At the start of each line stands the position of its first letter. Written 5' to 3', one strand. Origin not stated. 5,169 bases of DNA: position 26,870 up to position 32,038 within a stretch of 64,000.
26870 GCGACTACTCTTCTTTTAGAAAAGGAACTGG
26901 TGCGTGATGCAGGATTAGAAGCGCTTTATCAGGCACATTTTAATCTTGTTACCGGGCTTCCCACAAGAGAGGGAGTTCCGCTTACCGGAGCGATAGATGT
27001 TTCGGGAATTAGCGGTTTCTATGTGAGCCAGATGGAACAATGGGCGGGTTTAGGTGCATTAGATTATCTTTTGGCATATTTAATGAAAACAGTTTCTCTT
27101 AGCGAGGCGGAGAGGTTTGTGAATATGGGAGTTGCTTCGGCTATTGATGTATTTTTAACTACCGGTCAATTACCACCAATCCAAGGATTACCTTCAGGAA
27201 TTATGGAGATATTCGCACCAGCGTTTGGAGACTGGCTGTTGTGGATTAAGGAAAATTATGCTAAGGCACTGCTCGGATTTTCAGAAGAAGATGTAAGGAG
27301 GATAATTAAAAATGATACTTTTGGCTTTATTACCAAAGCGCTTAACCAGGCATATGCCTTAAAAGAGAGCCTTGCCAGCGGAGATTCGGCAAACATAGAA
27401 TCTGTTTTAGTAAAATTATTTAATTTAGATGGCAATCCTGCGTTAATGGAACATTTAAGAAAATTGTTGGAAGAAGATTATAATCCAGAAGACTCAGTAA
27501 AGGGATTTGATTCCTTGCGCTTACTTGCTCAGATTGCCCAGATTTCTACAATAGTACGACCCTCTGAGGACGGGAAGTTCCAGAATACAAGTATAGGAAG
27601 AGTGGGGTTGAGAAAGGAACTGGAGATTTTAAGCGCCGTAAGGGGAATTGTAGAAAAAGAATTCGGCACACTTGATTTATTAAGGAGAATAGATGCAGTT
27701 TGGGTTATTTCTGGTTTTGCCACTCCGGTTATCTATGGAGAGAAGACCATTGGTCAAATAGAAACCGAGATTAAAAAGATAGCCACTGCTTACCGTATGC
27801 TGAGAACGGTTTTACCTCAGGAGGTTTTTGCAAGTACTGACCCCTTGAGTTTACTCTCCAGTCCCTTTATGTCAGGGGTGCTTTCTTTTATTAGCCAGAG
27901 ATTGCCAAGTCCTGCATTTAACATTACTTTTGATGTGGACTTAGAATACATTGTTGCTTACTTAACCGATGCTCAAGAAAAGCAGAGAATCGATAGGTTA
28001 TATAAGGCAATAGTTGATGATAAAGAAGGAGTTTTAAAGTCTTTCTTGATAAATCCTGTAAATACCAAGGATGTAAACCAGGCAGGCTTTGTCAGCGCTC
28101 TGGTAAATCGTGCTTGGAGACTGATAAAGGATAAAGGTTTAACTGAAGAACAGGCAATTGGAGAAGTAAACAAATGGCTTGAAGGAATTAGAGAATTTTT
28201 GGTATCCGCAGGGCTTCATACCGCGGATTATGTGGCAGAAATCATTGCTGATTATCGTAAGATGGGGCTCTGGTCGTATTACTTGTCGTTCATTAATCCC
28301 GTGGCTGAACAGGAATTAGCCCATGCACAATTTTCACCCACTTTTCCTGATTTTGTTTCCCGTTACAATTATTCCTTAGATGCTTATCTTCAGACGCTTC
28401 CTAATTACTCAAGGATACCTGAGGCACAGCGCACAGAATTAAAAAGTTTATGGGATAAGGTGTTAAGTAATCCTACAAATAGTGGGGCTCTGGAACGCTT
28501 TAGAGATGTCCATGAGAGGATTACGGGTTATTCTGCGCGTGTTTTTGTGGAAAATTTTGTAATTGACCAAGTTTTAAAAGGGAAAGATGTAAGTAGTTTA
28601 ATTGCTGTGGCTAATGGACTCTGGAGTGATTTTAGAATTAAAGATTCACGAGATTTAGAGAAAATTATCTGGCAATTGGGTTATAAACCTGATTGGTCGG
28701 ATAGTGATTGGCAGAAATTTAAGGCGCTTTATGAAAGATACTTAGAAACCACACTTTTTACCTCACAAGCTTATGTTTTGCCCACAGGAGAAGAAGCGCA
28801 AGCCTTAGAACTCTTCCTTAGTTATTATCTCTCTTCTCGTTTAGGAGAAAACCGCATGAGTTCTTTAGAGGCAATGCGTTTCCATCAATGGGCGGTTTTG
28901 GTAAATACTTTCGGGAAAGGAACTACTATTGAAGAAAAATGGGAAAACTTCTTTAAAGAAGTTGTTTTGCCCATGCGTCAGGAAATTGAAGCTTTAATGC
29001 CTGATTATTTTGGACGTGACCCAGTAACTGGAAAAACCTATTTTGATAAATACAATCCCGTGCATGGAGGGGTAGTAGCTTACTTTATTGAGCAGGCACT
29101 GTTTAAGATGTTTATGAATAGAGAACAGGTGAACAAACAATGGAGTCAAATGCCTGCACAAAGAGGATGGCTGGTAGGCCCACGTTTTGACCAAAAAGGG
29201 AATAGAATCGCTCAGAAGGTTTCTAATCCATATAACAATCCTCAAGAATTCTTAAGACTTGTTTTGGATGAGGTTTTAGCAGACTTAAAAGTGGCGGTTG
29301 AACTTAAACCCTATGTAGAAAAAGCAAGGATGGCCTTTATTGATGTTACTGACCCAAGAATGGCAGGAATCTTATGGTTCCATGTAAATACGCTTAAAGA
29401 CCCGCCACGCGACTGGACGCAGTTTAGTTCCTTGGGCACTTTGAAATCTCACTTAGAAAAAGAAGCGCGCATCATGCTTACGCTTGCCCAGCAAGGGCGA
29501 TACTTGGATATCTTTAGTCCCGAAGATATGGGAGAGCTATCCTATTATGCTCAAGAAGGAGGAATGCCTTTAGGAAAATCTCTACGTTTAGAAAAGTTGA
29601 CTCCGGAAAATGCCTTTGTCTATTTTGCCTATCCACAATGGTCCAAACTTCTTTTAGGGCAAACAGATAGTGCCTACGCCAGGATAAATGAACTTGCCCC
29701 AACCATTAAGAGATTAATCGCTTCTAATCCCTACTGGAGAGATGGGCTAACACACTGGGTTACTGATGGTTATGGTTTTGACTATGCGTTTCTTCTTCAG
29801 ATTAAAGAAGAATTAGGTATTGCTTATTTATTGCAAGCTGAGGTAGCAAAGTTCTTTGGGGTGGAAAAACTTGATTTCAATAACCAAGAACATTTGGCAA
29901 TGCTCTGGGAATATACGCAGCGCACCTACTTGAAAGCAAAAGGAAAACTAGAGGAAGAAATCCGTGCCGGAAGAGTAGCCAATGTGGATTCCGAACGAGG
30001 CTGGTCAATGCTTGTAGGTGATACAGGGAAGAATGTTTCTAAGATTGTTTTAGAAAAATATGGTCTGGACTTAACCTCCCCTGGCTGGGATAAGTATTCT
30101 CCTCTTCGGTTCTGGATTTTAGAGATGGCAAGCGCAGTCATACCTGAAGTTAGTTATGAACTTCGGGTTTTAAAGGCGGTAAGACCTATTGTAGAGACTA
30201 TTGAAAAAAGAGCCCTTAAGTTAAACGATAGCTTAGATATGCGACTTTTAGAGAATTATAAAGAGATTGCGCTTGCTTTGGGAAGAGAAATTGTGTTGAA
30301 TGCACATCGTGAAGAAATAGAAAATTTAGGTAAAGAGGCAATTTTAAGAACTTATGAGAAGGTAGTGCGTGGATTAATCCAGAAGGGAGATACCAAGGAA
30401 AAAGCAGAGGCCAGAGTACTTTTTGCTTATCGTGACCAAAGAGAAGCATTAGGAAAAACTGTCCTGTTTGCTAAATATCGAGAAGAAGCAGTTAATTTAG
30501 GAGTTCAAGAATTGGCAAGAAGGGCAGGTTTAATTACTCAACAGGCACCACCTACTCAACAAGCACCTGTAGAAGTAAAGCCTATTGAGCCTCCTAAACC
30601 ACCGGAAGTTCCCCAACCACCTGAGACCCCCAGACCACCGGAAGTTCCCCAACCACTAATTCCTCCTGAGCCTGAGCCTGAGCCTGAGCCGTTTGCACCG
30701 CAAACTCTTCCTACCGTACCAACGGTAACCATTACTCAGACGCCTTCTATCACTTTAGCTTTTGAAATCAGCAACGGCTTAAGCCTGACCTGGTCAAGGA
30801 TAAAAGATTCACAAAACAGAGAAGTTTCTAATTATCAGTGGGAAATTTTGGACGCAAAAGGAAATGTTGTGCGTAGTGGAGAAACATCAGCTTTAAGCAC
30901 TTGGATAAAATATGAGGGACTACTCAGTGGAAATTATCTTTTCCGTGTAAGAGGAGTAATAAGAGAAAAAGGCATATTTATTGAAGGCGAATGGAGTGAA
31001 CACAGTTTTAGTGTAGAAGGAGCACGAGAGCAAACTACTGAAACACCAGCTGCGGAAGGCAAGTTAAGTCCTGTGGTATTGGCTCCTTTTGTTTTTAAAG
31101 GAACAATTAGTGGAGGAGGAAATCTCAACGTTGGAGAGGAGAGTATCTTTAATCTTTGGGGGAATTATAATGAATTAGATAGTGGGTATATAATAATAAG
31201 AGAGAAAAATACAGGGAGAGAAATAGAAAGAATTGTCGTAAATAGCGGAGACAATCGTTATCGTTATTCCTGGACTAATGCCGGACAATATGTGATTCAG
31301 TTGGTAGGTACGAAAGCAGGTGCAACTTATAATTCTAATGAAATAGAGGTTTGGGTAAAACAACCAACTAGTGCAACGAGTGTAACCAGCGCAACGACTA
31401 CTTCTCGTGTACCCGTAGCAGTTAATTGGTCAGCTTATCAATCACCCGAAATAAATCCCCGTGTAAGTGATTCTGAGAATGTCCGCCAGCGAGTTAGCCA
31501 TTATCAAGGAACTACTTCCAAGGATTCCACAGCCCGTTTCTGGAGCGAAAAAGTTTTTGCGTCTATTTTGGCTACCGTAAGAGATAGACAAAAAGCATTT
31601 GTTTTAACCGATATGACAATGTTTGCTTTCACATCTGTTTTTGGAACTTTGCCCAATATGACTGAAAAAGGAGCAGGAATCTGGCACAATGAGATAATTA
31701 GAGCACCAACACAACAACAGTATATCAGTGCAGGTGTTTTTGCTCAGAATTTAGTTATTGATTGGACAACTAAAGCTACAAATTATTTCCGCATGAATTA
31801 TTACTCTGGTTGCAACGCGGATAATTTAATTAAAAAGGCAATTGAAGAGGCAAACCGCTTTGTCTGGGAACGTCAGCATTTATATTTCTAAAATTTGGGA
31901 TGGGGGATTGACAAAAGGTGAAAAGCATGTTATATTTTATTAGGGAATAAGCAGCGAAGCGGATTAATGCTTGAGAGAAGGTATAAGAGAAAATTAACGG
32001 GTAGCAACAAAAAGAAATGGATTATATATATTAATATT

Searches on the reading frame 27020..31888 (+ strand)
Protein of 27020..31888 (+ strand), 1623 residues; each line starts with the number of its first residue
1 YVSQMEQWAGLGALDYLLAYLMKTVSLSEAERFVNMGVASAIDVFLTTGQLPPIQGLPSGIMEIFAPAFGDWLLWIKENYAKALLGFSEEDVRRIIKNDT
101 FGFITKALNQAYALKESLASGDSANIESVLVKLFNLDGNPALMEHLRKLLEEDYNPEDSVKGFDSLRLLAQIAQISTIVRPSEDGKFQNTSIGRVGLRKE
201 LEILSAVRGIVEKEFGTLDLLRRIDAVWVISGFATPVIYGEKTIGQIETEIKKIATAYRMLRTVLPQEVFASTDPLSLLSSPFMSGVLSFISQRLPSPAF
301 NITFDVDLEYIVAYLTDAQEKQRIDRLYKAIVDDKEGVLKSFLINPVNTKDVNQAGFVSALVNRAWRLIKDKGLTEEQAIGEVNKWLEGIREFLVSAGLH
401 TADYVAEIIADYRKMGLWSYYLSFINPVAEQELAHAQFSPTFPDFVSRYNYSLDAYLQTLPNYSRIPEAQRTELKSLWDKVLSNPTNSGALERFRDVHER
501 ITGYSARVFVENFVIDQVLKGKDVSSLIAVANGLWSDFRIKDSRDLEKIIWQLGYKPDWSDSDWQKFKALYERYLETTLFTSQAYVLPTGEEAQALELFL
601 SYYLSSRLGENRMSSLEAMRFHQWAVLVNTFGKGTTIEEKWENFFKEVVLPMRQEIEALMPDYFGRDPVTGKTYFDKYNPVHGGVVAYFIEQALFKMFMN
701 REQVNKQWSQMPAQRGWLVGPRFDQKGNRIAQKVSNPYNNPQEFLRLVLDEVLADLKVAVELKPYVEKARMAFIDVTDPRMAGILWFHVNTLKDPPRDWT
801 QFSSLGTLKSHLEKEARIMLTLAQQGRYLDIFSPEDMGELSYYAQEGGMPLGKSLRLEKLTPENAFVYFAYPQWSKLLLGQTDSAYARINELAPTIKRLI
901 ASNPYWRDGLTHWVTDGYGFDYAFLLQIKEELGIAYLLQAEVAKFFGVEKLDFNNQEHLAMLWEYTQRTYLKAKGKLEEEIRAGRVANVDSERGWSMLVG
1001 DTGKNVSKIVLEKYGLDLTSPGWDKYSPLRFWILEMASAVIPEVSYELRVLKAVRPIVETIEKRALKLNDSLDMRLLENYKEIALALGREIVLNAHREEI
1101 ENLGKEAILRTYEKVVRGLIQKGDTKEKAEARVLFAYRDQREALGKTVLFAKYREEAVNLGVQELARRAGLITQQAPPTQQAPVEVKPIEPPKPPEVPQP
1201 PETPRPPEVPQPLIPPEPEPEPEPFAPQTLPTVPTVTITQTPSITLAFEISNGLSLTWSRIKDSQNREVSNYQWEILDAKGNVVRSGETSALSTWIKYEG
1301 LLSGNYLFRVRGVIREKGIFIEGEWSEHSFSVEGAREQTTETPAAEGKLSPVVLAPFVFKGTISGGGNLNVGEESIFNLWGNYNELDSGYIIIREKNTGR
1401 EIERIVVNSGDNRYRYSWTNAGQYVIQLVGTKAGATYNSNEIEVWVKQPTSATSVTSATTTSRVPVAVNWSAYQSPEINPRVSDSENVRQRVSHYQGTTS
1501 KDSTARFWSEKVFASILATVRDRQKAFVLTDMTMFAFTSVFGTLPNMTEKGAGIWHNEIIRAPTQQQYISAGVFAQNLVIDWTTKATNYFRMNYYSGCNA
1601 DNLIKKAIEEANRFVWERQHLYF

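Call 51: find_related_loci(query=A4, collection=metagenome_contigs, flank=10000)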
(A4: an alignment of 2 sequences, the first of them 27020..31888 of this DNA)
Query A4 (1623 aa) in metagenome_contigs; peptide patterns used: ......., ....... (x = any residue, [..] = any of these).
211 stretches matched a pattern, but none encodes a relative of the query by tblastn (E <= 1e-3).

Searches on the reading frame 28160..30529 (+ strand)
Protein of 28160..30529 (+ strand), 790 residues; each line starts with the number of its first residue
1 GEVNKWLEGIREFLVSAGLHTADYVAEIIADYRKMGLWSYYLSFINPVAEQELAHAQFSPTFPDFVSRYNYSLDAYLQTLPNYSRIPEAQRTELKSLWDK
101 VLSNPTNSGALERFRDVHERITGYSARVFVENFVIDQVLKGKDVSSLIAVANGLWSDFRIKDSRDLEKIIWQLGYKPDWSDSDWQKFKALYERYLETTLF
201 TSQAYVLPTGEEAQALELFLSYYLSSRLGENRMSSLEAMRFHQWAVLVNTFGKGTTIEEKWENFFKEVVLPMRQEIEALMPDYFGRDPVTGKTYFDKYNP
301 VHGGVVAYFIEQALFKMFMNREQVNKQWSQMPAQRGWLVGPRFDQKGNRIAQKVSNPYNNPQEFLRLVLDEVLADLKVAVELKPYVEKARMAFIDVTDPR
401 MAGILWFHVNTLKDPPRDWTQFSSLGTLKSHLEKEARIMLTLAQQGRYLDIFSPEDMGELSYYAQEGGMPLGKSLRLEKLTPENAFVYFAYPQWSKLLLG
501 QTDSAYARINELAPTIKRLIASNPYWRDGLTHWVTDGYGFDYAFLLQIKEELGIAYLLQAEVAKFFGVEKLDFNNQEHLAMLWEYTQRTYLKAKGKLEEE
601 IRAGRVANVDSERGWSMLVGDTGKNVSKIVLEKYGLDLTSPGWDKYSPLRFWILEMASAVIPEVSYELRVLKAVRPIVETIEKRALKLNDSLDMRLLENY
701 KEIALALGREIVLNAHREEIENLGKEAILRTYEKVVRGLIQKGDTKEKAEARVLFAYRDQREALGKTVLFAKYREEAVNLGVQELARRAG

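Call 53: find_homologous_proteins(query=window:28160-30529:+, max_evalue=0.00001)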
Query window:28160-30529:+ (790 aa): 1 proteins with E <= 0.00001 among 8000 candidates.
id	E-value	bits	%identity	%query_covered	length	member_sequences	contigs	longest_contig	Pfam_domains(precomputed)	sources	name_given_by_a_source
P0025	4.5e-151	523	40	89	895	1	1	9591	-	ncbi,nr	ncbi:MAG: hypothetical protein NTZ48_02710, partial [Candidatus Omnitrophica bacterium]|nr:hypotheti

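Call 54: find_encoding_contigs(protein=P0025, flank=10000, max_places=4)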
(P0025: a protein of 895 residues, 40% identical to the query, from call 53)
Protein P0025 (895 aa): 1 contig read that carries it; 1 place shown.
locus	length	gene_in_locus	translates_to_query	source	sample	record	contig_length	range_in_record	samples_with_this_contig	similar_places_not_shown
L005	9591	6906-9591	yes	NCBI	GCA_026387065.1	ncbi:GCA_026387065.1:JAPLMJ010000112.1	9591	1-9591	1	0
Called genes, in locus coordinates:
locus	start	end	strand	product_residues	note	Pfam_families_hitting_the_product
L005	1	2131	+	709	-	?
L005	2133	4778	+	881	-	PF10091:Glycoamylase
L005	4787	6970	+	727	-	-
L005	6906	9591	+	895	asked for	?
